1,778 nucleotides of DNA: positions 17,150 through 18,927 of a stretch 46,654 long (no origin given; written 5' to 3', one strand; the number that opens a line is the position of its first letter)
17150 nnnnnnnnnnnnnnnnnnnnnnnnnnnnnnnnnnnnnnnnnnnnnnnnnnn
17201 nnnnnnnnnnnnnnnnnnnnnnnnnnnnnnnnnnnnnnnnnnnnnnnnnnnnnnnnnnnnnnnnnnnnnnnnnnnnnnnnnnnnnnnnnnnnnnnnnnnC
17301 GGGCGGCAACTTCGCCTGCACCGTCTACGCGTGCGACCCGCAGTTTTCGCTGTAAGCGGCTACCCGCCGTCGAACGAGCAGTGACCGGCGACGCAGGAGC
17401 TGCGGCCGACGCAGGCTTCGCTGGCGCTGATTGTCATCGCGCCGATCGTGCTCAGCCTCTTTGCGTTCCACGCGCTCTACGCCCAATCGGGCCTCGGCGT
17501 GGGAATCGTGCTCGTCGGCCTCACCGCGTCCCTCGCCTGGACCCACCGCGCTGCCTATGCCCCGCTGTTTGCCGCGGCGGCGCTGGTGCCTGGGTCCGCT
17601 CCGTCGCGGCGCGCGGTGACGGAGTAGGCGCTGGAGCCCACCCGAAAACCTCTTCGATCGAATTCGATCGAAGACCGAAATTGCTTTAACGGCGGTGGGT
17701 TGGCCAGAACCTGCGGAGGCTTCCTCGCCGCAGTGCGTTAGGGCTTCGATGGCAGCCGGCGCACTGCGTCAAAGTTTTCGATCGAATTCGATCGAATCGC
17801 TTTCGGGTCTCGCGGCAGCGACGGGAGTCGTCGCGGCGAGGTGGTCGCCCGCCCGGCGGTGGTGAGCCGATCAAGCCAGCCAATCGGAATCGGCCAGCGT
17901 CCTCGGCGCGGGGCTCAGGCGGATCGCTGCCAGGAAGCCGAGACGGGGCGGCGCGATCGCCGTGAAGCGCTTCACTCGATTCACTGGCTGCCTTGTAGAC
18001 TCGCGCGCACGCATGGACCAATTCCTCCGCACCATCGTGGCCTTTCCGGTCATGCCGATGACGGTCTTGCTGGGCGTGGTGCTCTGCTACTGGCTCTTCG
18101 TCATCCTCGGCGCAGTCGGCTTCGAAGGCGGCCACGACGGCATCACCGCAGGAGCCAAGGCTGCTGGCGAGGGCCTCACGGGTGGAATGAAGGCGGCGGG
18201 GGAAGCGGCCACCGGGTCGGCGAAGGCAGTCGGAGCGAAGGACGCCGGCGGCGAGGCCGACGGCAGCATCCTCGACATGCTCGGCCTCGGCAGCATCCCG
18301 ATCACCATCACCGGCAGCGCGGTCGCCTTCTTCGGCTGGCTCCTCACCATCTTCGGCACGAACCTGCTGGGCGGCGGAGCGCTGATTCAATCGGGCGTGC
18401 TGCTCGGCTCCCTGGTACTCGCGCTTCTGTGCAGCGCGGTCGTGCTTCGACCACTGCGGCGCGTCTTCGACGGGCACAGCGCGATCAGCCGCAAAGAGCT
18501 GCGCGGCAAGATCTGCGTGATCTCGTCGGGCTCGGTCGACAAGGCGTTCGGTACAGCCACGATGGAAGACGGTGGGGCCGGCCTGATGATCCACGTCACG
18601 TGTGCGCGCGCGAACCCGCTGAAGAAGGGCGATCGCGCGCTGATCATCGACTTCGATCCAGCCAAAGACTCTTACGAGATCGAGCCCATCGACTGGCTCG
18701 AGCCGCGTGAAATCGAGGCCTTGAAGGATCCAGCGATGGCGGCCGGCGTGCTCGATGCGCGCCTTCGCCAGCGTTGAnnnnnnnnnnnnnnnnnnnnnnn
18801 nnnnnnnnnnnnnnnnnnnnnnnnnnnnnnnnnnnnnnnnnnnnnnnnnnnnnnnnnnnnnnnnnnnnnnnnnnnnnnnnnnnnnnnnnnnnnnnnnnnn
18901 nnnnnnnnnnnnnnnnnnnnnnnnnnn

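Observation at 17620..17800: Twin perfect palindromes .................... in a lower-GC island upstream of the NfeD/flotillin/ATPase block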

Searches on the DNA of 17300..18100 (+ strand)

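Call 47: search_rna_families(source=window, start=17300, end=18100, threshold=evalue, max_evalue=1)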
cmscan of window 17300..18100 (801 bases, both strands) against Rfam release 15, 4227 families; matches with E-value up to 1: 2.
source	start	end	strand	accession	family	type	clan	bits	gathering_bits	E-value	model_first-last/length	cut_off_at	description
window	17623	17677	-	RF03057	nhaA-I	Cis-reg; riboswitch;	-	20.2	37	0.14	1-55/55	no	nhaA-I RNA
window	17969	17992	-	RF01834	fiv_FSE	Cis-reg; frameshift_element;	-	17.4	53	0.48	1-35/35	no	ribosomal frameshift site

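Call 63: search_dna_similar(query=window:17600-17850:+, collection=plasmids, mode=distant, max_evalue=0.01, max_rows=10)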
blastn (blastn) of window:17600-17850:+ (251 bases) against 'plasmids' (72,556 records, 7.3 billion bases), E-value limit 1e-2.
No match.

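Call 64: search_dna_similar(query=window:17600-17850:+, collection=phages, mode=distant, max_evalue=0.01, max_rows=10)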
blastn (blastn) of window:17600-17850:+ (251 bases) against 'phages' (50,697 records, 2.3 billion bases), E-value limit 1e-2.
No match.

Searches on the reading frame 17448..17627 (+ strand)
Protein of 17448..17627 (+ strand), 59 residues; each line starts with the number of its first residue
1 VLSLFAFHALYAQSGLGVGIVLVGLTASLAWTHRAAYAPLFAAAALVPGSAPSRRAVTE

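Call 10: search_protein_families(library=pfam, proteins=[window:17448-17627:+], max_evalue=0.01)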
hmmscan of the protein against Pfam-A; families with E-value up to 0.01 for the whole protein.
window:17448-17627:+ (59 aa): 0 families

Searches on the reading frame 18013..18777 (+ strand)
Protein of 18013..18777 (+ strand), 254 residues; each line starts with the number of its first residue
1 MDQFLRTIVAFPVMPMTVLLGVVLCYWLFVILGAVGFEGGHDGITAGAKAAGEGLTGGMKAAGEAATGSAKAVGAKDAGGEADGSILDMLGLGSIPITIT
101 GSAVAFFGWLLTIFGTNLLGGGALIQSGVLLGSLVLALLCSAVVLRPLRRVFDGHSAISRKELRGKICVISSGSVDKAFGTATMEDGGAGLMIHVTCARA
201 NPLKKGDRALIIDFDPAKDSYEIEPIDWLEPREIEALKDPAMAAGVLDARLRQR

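Call 10: search_protein_families(library=pfam, proteins=[window:18013-18777:+], max_evalue=0.01)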
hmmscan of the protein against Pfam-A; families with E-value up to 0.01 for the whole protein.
window:18013-18777:+ (254 aa): 0 families

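Call 27: find_homologous_proteins(query=window:18013-18777:+, max_evalue=1e-10)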
Query window:18013-18777:+ (254 aa): 306 proteins with E <= 1e-10 among 7068 candidates; the best 120 are listed.
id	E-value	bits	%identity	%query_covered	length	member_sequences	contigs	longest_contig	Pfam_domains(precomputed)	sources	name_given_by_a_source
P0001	6.0e-159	545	100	100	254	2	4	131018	-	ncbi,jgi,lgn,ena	-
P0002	3.0e-131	454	71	100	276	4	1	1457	-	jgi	-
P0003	3.2e-129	448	71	100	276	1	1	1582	-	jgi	jgi:hypothetical protein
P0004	1.1e-121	423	75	100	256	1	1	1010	-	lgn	-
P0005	5.8e-120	417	73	100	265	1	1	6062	-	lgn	-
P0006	3.3e-111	389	63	100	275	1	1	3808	-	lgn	-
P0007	5.3e-111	388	71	100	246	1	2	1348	-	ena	-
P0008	5.2e-103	362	64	100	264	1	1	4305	-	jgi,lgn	jgi:hypothetical protein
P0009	1.4e-78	282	45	100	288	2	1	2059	-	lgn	-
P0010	6.9e-78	280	44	100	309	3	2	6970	-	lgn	-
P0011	3.3e-76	274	46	100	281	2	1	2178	-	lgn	-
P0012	9.2e-76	273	50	100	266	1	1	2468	-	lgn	-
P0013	2.4e-75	271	49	100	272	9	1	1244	-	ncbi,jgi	jgi:hypothetical protein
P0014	2.7e-75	271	49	100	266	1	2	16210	-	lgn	-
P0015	3.1e-75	271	51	100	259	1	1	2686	-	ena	-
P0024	5.1e-73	264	50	100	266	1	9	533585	-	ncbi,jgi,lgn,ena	jgi:hypothetical protein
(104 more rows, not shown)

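Call 28: find_encoding_contigs(protein=P0005, flank=5000, max_places=2)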
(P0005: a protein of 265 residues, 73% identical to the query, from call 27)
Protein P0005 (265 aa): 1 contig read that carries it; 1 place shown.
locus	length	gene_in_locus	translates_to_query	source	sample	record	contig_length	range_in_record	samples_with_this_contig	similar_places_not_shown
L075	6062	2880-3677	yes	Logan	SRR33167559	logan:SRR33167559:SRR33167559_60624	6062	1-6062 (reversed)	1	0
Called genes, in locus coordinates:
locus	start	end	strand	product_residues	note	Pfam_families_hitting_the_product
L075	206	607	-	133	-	-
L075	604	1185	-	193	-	PF04542:Sigma70_r2, PF08281:Sigma70_r4_2 (weak), PF04545:Sigma70_r4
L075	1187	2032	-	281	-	PF24400:DUF7544 (weak)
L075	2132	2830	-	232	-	-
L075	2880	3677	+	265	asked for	-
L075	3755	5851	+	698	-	PF01145:Band_7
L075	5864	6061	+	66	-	?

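Call 29: find_encoding_contigs(protein=P0008, flank=5000, max_places=2)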
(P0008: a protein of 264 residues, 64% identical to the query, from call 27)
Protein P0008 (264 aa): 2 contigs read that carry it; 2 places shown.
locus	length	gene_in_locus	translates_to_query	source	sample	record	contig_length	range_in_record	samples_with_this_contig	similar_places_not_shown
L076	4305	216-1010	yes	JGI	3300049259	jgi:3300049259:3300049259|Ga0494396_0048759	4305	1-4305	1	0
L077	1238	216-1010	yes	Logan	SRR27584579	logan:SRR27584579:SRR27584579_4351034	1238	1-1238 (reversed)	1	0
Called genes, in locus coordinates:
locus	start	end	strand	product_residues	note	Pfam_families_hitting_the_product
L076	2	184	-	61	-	?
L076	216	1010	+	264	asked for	-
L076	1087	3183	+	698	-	-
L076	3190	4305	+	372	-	?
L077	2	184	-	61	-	?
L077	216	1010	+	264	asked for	-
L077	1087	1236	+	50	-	?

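Call 30: find_encoding_contigs(protein=P0006, flank=5000, max_places=2)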
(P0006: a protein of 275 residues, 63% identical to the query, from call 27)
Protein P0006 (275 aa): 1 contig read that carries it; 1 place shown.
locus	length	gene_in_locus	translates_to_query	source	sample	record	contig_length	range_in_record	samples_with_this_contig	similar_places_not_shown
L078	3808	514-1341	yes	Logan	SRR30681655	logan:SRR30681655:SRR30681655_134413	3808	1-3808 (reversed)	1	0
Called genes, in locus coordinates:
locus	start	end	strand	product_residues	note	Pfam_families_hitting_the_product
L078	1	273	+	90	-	?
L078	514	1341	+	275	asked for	-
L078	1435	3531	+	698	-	PF01145:Band_7 (weak)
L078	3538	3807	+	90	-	?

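Call 31: find_encoding_contigs(protein=P0024, flank=5000, max_places=2)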
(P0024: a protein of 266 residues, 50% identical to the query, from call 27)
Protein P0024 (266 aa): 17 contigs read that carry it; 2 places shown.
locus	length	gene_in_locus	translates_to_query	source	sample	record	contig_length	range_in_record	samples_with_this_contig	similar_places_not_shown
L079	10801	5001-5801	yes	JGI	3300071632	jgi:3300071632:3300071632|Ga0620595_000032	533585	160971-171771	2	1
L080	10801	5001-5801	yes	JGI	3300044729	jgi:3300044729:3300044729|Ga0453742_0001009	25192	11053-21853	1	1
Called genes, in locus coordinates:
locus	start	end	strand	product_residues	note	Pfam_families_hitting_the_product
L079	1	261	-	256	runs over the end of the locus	PF00106:adh_short, PF08659:KR, PF13561:adh_short_C2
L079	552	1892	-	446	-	PF05496:RuvB_N, PF00004:AAA, PF07728:AAA_5 (faint), PF16193:AAA_assoc_2, PF12002:MgsA_C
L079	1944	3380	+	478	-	PF00478:IMPDH, PF00571:CBS (weak)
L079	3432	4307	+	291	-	PF05853:BKACE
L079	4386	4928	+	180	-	PF03745:DUF309, PF14255:Zn_ribbon_21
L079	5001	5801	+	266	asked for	-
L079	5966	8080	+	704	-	PF01145:Band_7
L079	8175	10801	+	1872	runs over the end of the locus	PF12458:DUF3686, PF25472:DUF7902, PF07728:AAA_5 (faint), PF00004:AAA (weak)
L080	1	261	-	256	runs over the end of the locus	PF00106:adh_short, PF08659:KR, PF13561:adh_short_C2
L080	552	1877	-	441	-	PF05496:RuvB_N, PF00004:AAA, PF07728:AAA_5 (faint), PF16193:AAA_assoc_2, PF12002:MgsA_C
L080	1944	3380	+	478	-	PF00478:IMPDH, PF00571:CBS (weak)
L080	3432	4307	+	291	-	PF05853:BKACE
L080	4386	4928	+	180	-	PF03745:DUF309, PF14255:Zn_ribbon_21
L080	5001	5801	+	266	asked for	-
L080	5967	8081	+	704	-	PF01145:Band_7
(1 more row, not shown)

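Call 52: find_encoding_contigs(protein=P0003, flank=3000, max_places=2)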
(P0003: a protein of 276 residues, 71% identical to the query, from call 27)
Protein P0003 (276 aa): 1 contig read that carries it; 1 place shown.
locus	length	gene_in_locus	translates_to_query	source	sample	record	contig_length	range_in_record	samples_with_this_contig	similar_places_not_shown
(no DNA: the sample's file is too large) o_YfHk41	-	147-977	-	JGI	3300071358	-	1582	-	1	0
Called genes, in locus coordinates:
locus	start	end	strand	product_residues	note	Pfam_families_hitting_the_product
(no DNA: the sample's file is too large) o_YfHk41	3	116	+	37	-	?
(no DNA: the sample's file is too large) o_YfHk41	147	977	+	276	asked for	-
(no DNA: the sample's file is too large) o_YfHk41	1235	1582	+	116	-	?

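Call 53: find_encoding_contigs(protein=P0002, flank=3000, max_places=2)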
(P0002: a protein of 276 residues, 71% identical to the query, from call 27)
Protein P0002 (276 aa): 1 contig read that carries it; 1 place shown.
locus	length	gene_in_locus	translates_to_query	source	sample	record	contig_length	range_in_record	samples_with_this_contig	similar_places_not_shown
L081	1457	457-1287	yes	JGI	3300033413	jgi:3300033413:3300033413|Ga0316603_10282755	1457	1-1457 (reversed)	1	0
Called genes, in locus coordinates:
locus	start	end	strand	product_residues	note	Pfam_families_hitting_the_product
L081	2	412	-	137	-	?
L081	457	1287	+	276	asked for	-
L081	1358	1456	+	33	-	?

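Call 54: find_encoding_contigs(protein=P0007, flank=3000, max_places=2)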
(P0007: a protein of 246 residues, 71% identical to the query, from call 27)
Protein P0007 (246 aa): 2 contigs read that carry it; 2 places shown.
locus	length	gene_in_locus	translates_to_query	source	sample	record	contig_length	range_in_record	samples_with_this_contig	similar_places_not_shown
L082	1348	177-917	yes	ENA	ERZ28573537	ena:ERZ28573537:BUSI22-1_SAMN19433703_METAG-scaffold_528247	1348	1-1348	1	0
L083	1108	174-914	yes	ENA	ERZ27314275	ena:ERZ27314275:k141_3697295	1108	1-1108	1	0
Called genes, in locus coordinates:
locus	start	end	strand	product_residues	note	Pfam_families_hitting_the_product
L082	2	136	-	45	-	?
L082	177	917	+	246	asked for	-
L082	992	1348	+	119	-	?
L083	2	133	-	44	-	?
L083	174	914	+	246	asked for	-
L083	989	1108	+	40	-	?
